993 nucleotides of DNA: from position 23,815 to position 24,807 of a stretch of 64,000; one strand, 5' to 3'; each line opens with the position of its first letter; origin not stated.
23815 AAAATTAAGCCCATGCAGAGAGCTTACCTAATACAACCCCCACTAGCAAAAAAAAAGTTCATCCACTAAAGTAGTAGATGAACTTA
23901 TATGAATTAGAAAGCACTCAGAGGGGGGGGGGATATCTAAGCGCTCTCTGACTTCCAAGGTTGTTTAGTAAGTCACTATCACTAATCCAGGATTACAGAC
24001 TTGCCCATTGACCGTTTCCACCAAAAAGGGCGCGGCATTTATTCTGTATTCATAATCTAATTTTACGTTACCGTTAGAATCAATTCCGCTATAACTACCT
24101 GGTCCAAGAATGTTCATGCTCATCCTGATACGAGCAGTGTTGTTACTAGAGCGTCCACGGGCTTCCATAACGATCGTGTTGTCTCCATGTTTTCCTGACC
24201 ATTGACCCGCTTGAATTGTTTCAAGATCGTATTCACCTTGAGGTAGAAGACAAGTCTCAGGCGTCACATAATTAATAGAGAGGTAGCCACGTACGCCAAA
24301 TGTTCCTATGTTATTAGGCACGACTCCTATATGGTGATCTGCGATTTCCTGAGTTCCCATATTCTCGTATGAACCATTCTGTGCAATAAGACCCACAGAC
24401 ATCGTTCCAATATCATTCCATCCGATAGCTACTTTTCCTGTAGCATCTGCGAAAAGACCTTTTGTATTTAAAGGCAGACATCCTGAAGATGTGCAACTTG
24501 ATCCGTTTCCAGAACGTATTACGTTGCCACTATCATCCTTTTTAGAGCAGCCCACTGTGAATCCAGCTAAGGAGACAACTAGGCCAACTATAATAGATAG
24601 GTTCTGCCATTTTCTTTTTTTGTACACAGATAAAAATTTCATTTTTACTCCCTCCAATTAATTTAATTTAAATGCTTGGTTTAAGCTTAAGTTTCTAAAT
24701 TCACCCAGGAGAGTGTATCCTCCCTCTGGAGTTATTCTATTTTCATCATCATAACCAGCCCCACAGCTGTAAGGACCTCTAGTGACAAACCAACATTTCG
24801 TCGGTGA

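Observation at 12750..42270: All four sigma-54-type promoter matches precede exported proteins of unknown function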

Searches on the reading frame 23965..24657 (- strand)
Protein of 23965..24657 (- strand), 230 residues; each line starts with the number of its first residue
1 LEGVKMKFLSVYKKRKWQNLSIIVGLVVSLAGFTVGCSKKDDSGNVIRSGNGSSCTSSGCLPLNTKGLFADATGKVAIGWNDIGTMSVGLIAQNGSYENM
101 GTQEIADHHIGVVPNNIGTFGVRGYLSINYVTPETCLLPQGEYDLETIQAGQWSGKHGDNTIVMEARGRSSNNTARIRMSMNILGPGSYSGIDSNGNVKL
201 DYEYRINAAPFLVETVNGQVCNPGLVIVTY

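Call 10: search_protein_families(library=pfam, proteins=[window:23965-24657:-], max_evalue=0.01)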
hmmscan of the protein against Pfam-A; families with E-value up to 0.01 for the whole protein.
window:23965-24657:- (230 aa): 0 families

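Call 38: search_protein_families(library=ncbifam, proteins=[window:23965-24657:-], max_evalue=0.1)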
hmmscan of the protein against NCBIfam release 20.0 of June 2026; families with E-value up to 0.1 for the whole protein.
window:23965-24657:- (230 aa): 1 family
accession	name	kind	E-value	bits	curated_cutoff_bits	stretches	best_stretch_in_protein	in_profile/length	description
TIGR00836.1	amt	subfamily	0.011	14.7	343.3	1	6-104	243-343/406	ammonium transporter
